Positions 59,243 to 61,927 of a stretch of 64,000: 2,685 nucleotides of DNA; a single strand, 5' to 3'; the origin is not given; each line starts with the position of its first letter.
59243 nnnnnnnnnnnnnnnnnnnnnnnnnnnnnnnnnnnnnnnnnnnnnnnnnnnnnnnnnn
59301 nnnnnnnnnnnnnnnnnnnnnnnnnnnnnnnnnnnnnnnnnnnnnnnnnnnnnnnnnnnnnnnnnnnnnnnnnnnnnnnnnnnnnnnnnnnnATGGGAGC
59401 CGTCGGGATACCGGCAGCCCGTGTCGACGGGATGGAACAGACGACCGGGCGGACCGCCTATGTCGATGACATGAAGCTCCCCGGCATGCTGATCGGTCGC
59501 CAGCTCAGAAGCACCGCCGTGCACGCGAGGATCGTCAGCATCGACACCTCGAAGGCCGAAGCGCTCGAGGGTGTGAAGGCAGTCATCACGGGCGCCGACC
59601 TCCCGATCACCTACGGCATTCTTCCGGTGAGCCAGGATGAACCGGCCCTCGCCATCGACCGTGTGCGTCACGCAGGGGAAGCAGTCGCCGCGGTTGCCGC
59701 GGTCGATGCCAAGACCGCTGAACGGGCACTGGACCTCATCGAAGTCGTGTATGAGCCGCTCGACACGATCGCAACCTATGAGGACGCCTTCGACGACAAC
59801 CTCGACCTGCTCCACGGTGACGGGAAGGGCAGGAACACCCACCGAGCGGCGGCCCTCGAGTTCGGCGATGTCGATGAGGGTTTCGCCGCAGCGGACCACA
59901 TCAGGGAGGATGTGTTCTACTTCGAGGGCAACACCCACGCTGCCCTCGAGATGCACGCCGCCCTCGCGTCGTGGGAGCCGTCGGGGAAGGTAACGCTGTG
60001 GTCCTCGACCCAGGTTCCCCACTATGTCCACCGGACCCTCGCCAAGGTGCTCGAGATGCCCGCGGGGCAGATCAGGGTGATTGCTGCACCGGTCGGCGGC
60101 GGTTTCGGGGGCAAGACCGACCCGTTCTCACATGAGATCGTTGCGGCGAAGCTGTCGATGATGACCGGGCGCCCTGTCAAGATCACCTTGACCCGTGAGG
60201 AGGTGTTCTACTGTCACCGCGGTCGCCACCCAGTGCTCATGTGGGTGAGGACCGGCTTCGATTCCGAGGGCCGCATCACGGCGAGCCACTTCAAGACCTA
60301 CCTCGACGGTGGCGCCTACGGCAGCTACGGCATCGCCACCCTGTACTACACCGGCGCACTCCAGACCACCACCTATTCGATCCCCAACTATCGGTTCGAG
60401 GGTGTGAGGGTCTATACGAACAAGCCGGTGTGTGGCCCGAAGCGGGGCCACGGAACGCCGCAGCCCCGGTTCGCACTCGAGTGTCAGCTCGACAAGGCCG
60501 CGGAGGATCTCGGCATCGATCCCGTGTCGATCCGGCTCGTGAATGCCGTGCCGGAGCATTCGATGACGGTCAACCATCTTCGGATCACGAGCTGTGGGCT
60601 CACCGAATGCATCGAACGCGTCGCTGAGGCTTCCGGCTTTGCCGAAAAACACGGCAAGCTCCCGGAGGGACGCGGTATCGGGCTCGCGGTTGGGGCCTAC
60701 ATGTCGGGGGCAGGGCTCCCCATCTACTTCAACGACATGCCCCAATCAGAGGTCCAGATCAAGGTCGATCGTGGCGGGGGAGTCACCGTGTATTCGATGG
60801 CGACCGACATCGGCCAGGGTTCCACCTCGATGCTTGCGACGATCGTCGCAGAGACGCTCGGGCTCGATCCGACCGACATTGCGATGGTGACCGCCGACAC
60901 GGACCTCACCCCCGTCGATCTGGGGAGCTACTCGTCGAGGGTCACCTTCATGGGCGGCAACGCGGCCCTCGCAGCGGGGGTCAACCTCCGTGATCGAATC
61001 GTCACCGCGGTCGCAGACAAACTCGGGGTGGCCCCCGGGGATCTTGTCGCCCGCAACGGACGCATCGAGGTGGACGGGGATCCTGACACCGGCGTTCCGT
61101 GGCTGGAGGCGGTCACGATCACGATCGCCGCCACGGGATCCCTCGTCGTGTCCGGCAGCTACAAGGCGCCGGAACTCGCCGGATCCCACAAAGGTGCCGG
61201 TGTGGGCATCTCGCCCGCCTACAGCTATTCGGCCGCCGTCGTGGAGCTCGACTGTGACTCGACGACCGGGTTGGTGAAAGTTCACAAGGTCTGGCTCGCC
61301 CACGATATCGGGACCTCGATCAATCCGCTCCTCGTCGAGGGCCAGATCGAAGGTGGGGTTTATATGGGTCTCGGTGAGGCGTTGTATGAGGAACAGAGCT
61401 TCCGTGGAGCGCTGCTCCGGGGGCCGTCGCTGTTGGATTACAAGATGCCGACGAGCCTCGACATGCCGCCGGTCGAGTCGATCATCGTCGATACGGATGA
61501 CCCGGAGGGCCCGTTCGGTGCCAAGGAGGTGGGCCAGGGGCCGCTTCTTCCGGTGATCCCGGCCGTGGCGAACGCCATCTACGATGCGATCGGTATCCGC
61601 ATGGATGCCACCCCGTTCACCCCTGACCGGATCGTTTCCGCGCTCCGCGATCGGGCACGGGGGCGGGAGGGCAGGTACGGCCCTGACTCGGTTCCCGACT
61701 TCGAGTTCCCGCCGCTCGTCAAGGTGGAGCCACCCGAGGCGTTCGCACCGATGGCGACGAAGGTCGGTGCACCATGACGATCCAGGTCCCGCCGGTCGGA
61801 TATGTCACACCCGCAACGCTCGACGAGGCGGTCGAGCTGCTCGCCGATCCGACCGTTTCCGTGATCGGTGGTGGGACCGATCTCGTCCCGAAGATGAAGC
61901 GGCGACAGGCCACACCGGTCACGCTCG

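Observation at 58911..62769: Xanthine-dehydrogenase-family enzyme in HcrCAB gene order with a [4Fe-4S]-type cysteine insertion in the FAD subunit: candidate 4-hydroxybenzoyl-CoA reductase-class dehydroxylase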

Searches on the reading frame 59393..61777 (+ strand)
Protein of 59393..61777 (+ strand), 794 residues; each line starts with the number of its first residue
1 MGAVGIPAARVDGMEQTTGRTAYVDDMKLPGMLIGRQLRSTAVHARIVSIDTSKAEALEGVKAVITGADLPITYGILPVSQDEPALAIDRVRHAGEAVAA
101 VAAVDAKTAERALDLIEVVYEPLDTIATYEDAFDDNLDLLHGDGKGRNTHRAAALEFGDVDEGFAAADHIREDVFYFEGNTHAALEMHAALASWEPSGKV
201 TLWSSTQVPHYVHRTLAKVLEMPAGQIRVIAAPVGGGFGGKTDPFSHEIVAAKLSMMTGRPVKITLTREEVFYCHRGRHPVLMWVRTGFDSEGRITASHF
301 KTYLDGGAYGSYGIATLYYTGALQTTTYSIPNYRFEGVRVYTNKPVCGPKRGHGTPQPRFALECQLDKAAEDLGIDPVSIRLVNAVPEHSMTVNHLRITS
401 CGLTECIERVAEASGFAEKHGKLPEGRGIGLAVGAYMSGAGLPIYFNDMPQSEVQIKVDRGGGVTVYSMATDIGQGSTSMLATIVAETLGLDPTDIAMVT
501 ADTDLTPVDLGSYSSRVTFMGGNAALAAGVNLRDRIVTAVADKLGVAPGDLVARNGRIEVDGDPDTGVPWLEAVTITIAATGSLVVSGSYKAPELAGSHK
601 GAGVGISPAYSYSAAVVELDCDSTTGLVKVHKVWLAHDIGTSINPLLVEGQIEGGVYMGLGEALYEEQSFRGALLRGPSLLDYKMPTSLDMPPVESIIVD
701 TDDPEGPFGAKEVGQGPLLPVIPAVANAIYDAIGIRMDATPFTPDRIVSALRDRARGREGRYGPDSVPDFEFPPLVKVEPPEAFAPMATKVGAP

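Call 4: search_solved_structures(query=window:59393-61774:+, show_alignments=2, max_evalue=0.001)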
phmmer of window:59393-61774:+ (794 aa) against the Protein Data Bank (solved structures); distinct sequences matched with E-value up to 0.001: 42.
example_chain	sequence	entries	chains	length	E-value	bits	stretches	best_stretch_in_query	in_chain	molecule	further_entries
1rm6_A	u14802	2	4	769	1.4e-192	645.4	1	2-751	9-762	4-hydroxybenzoyl-CoA reductase alpha subunit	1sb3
8uem_A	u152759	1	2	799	3.4e-88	300.1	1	18-755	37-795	Carbon monoxide dehydrogenase (Large chain), CoxL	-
7dqx_A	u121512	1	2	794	7.4e-82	279.2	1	10-751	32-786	6-hydroxypseudooxynicotine dehydrogenase complex subunit gamma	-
1t3q_B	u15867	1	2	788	8.4e-80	272.4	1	4-754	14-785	quinoline 2-oxidoreductase large subunit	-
3hrd_A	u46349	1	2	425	1.4e-75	258.5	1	7-413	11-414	Nicotinate dehydrogenase large molybdopterin subunit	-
1zxi_B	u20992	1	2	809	9.7e-75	255.7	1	4-734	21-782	Carbon monoxide dehydrogenase large chain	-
1n5w_B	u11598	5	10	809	1e-74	255.6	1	4-734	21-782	Carbon monoxide dehydrogenase large chain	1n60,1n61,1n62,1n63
2w55_B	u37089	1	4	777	1.1e-61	212.5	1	4-758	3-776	XANTHINE DEHYDROGENASE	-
1jro_B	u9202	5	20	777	1.2e-61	212.3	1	4-758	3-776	xanthine dehydrogenase, chain B | XANTHINE DEHYDROGENASE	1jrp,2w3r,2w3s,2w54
5g5h_C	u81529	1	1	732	2.9e-61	211.1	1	3-753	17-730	Aldehyde oxidoreductase molybdenum-binding subunit PaoC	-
5g5g_C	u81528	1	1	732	4.7e-61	210.4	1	3-753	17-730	PUTATIVE XANTHINE DEHYDROGENASE YAGS FAD-BINDING SUBUNIT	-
2e1q_A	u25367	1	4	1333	1.2e-58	202.5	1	4-734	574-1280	Xanthine dehydrogenase/oxidase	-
2ckj_A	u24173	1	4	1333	1.4e-58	202.2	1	4-734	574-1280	XANTHINE OXIDOREDUCTASE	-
3sr6_C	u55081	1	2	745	1.8e-56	195.3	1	4-733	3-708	Xanthine dehydrogenase/oxidase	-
1fiq_C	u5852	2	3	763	1.8e-56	195.3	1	4-733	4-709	XANTHINE OXIDASE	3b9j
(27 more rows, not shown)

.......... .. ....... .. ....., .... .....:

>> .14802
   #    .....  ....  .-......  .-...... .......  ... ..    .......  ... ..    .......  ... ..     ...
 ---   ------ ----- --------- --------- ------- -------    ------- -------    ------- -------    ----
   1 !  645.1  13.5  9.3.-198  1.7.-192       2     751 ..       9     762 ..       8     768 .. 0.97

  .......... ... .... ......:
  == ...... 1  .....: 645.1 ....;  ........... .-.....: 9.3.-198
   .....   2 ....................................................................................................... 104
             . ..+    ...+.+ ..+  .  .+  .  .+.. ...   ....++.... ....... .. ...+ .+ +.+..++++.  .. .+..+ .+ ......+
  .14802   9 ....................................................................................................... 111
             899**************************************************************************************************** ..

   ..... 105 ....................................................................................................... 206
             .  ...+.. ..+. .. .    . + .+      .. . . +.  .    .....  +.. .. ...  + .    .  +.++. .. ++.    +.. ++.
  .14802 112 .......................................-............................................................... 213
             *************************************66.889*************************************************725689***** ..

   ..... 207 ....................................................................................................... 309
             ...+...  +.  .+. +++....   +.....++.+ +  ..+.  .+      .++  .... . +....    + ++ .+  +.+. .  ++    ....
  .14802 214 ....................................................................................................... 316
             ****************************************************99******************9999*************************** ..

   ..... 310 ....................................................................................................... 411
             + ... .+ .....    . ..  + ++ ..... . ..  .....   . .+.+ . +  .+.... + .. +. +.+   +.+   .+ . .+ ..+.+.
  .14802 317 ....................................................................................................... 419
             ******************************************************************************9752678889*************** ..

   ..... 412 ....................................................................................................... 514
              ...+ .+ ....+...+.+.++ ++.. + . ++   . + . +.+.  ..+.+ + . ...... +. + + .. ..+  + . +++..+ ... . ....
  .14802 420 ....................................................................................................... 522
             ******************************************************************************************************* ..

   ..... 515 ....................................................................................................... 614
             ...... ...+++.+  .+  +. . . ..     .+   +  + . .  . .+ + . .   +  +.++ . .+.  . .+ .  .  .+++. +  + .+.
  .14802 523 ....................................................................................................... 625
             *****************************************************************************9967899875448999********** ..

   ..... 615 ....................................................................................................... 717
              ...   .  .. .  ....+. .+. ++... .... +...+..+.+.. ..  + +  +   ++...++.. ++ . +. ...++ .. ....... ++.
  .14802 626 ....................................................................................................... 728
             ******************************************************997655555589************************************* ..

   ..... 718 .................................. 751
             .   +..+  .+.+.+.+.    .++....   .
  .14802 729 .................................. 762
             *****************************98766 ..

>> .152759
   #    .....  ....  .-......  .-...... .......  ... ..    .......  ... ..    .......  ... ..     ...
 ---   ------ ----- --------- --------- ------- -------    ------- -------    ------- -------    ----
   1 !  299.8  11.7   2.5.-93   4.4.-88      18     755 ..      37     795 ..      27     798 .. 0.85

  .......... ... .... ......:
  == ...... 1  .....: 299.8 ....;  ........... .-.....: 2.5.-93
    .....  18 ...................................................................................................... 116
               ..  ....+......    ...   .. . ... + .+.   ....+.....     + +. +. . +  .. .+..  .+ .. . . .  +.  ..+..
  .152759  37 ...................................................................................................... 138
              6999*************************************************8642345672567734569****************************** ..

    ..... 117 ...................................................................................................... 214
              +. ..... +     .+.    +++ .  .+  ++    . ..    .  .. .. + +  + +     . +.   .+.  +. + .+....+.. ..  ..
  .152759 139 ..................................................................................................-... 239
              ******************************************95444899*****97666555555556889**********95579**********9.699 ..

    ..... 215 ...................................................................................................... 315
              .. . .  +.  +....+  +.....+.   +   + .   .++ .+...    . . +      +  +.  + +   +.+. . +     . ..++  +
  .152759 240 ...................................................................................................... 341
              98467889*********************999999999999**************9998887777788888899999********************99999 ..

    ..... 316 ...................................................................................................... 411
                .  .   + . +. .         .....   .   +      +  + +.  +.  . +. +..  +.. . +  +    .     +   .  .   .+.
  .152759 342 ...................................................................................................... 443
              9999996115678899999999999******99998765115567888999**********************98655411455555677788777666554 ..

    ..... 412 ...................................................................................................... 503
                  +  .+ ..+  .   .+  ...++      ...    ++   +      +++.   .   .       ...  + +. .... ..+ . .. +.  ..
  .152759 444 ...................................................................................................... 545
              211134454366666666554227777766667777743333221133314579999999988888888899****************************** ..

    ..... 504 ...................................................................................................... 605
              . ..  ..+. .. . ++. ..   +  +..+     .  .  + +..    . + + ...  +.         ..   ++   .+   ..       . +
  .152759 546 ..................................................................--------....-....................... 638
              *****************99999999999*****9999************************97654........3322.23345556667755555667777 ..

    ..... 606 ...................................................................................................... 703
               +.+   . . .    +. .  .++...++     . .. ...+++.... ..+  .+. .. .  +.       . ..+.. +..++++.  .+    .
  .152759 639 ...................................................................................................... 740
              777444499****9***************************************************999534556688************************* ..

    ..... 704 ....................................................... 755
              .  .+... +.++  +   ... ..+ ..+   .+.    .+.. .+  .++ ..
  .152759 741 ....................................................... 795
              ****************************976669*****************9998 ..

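Call 8: find_encoding_contigs(protein=window:59393-61777:+, flank=10000, max_places=6)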
Protein window:59393-61777:+ (794 aa): no gene with exactly this product is on record in the collection.

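Call 10: search_protein_families(library=ncbifam, proteins=[window:59393-61777:+])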
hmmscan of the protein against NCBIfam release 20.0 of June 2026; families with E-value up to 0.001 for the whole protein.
window:59393-61777:+ (794 aa): 13 families
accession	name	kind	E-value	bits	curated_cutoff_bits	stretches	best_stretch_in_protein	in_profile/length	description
TIGR03194.1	4hydrxCoA_A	equivalog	4.9e-265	881.6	994.55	1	10-751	3-746/746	4-hydroxybenzoyl-CoA reductase subunit alpha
NF043082.1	XdhA_XDHase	equivalog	4.7e-161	537.5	780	1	4-753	1-754/758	xanthine dehydrogenase subunit XdhA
NF007426.0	PRK09970.1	equivalog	1e-155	519.8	916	1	3-752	5-756/761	xanthine dehydrogenase molybdenum-binding subunit XdhA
TIGR03196.1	pucD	equivalog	5.1e-136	455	783.65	1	4-748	3-755/763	xanthine dehydrogenase subunit D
NF041018.1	glyceraldDH_alpha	equivalog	1.9e-111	373.7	790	1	4-747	3-740/741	glyceraldehyde dehydrogenase subunit alpha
TIGR03311.1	Se_dep_XDH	equivalog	3.2e-111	372.9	830.45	2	2-539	160-681/848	selenium-dependent xanthine dehydrogenase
NF040766.1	CODH_aero_grp5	exception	1.6e-104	350.7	950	2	4-574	5-590/785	aerobic carbon-monoxide dehydrogenase large subunit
TIGR02965.1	xanthine_xdhB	equivalog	6.1e-89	299.1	849.5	1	15-750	12-753/758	xanthine dehydrogenase molybdopterin binding subunit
NF041671.1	peri_hyde_PaoC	equivalog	3.1e-88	297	1180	1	3-752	17-732/735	aldehyde oxidoreductase molybdenum-binding subunit PaoC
TIGR02416.1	CO_dehy_Mo_lg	equivalog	4.1e-88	296.4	991.15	1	17-738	6-758/770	aerobic carbon-monoxide dehydrogenase large subunit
TIGR03313.1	Se_sel_red_Mo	hypoth_equivalog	2e-87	293.9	1101.9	2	156-751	360-949/951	molybdopterin-dependent oxidoreductase Mo/Fe-S-binding subunit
NF045668.1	pterin_aldehy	equivalog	3.7e-87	293.3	1100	2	10-532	181-714/905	molybdopterin-dependent aldehyde oxidoreductase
TIGR02969.1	mam_aldehyde_ox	subfamily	4.6e-55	186.7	1912.3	1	4-696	576-1241/1330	aldehyde oxidase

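Call 14: find_homologous_proteins(query=window:59393-61774:+, max_evalue=1e-50)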
Query window:59393-61774:+ (794 aa): 8000 proteins with E <= 1e-50 among 8000 candidates; the best 120 are listed.
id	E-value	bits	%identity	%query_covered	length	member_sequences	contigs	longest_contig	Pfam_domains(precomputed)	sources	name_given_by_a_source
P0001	0.0e+0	1788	100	100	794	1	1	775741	PF02738.24,PF20256.4,PF01315.28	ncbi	ncbi:MAG: xanthine dehydrogenase family protein molybdopterin-binding subunit [Acidimicrobiia bacter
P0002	0.0e+0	1393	79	99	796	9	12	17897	PF02738.24,PF20256.4,PF01315.28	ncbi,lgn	-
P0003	0.0e+0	1390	77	99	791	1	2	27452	PF02738.24,PF20256.4,PF01315.28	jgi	-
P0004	0.0e+0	1387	77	98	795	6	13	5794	PF02738.24,PF20256.4,PF01315.28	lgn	-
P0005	0.0e+0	1377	77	98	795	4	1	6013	PF02738.24,PF20256.4,PF01315.28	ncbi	-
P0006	0.0e+0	1373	76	99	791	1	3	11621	PF02738.24,PF20256.4,PF01315.28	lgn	-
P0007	0.0e+0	1371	77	97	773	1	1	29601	PF02738.24,PF20256.4,PF01315.28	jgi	jgi:4-hydroxybenzoyl-CoA reductase alpha subunit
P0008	0.0e+0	1368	76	98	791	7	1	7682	PF02738.24,PF20256.4,PF01315.28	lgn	-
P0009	0.0e+0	1360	76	98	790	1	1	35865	PF02738.24,PF20256.4,PF01315.28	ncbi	-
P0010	0.0e+0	1356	75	99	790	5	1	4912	PF02738.24,PF20256.4,PF01315.28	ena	-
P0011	0.0e+0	1354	76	98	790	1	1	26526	PF02738.24,PF20256.4,PF01315.28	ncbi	-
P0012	0.0e+0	1354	75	99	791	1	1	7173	PF02738.24,PF20256.4,PF01315.28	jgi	jgi:4-hydroxybenzoyl-CoA reductase subunit alpha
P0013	0.0e+0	1352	75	98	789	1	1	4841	PF02738.24,PF20256.4,PF01315.28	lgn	-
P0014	0.0e+0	1352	76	98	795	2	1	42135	PF02738.24,PF20256.4,PF01315.28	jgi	-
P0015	0.0e+0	1351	75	99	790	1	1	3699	PF02738.24,PF20256.4,PF01315.28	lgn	-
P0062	0.0e+0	1272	71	98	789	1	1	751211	PF02738.24,PF20256.4,PF01315.28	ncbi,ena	-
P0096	0.0e+0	1205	68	99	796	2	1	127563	PF02738.24,PF20256.4,PF01315.28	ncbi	-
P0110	0.0e+0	1170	66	98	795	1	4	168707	PF02738.24,PF20256.4,PF01315.28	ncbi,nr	ncbi:MAG: molybdopterin-dependent oxidoreductase [Armatimonadota bacterium]|nr:molybdopterin-depende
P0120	0.0e+0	1160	65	98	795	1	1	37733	PF02738.24,PF20256.4,PF01315.28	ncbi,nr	ncbi:MAG: molybdopterin-dependent oxidoreductase [Firmicutes bacterium]|nr:molybdopterin-dependent o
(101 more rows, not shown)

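Call 15: find_encoding_contigs(protein=P0001, flank=10000, max_places=3)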
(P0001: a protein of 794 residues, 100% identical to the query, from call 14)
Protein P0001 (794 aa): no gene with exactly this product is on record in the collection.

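Call 16: find_encoding_contigs(protein=P0062, flank=10000, max_places=2)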
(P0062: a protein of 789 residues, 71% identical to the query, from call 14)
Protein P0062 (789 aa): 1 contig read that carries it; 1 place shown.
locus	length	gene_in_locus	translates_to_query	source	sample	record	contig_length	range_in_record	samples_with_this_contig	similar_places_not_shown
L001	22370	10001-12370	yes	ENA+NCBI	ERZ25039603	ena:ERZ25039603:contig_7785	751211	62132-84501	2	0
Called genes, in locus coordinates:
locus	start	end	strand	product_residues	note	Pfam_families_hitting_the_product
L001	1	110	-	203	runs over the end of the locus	PF00440:TetR_N, PF17932:TetR_C_24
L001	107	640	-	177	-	PF01558:POR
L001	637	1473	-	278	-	PF02775:TPP_enzyme_C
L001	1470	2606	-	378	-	PF01855:POR_N, PF17147:PFOR_II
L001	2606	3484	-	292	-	PF01558:POR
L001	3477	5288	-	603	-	PF01855:POR_N, PF02779:Transket_pyr (faint), PF02775:TPP_enzyme_C, PF14697:Fer4_21 (faint)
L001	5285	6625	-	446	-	PF00682:HMGL-like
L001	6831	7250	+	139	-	PF12172:zf-ChsH2, PF01796:OB_ChsH2_C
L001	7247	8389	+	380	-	PF00108:Thiolase_N, PF00109:ketoacyl-synt (weak), PF02803:Thiolase_C, PF22691:Thiolase_C_1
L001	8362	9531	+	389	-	PF04303:PrpF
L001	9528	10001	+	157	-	PF00111:Fer2, PF13085:Fer2_3 (weak), PF01799:Fer2_2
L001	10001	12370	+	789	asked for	PF01315:Ald_Xan_dh_C, PF02738:MoCoBD_1, PF20256:MoCoBD_2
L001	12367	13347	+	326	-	PF00941:FAD_binding_5, PF03450:CO_deh_flav_C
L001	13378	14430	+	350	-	PF08240:ADH_N, PF00107:ADH_zinc_N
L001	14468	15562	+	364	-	PF00378:ECH_1, PF16113:ECH_2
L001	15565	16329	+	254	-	PF00378:ECH_1, PF16113:ECH_2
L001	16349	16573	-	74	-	-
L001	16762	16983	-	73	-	-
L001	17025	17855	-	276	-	PF01869:BcrAD_BadFG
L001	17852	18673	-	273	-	PF01869:BcrAD_BadFG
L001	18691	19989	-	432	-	PF06050:HGD-D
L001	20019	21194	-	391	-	PF06050:HGD-D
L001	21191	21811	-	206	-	PF00440:TetR_N, PF17932:TetR_C_24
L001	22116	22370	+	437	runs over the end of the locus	PF00120:Gln-synt_C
